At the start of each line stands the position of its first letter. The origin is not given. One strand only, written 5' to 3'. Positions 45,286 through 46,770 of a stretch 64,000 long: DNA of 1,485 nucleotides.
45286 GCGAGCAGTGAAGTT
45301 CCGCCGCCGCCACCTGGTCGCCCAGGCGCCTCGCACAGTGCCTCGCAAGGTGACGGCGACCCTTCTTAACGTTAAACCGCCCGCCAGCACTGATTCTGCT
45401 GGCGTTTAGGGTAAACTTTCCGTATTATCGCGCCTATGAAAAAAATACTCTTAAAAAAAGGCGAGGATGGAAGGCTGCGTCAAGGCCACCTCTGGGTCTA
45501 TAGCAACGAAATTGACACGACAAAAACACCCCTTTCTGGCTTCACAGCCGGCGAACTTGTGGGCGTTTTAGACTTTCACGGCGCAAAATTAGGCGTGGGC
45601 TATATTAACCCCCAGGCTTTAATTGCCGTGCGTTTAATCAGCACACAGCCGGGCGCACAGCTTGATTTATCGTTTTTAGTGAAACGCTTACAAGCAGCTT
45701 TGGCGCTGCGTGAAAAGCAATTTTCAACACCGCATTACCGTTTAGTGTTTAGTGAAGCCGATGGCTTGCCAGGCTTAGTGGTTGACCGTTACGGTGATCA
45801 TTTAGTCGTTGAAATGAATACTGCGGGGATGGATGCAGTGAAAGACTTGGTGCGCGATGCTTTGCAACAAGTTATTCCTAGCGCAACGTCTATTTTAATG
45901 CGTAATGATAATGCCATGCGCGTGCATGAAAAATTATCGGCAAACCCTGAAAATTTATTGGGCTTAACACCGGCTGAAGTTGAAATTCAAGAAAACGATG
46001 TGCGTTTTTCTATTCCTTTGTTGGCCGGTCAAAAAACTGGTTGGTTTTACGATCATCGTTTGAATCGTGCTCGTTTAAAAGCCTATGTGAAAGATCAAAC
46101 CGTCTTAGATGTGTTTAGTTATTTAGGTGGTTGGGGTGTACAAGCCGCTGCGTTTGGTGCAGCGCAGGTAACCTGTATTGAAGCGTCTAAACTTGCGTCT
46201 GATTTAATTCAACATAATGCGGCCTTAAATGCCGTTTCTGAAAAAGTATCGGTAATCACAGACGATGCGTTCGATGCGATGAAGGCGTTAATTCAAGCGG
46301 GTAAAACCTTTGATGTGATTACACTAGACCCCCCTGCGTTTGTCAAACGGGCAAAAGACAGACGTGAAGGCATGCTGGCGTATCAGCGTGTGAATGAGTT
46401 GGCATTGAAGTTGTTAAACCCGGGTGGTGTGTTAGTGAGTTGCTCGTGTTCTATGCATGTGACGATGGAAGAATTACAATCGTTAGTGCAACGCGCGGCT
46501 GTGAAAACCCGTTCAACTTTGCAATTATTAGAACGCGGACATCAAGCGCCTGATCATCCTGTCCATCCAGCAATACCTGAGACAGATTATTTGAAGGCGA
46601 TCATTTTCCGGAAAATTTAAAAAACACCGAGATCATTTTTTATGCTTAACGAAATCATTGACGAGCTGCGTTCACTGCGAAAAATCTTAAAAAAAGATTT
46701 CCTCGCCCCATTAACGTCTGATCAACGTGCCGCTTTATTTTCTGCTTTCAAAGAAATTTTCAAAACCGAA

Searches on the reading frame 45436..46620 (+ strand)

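Call 47: search_protein_families(library=ncbifam, proteins=[window:45436-46620:+], max_evalue=0.001)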
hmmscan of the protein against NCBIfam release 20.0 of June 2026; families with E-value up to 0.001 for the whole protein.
window:45436-46620:+ (394 aa): 13 families
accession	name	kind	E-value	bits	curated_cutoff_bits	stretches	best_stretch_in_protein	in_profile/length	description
NF046099.1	RSP_2647_MTase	equivalog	2.7e-97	326.1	600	1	8-392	8-390/391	RSP_2647 family RNA methyltransferase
NF053718.1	23SC1962Mtase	equivalog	8.7e-83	278.2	575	1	11-391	9-380/383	23S rRNA (cytosine(1962)-C(5))-methyltransferase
NF033380.1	Rlm_2499C5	equivalog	7.3e-73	245.6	650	1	8-391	8-388/391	23S rRNA (cytosine(2499)-C(5))-methyltransferase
NF011707.0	PRK15128.1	equivalog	3.6e-70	236.8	712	1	3-392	4-394/396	23S rRNA (cytosine(1962)-C(5))-methyltransferase RlmI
NF008748.0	PRK11783.1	equivalog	3.3e-24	85.1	466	1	114-346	433-668/704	bifunctional 23S rRNA (guanine(2069)-N(7))-methyltransferase RlmK/23S rRNA (guanine(2445)-N(2))-methyltransferase RlmL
TIGR00095.1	TIGR00095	equivalog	3.9e-11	42.9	117.5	1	214-335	47-160/194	16S rRNA (guanine(966)-N(2))-methyltransferase RsmD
NF008157.0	PRK10909.1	equivalog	1.6e-07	31.4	302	1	214-300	48-130/199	16S rRNA (guanine(966)-N(2))-methyltransferase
NF011529.0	PRK14968.1-3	equivalog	5.9e-06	25.8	162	1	218-303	33-110/198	putative methyltransferase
TIGR03534.1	RF_mod_PrmC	equivalog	3.1e-05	23.5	199.1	1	239-303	109-167/253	peptide chain release factor N(5)-glutamine methyltransferase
TIGR03533.1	L3_gln_methyl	equivalog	0.00011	21.6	229.7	1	221-304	123-201/284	50S ribosomal protein L3 N(5)-glutamine methyltransferase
TIGR00479.1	rumA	equivalog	0.00014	20.8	183.55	1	219-300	293-372/432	23S rRNA (uracil(1939)-C(5))-methyltransferase RlmD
NF009639.0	PRK13168.1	equivalog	0.00035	19.6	458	1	218-300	299-379/446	23S rRNA (uracil(1939)-C(5))-methyltransferase RlmD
TIGR00536.1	hemK_fam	subfamily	0.00082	18.5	115.5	0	237-305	133-196/286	HemK family protein methyltransferase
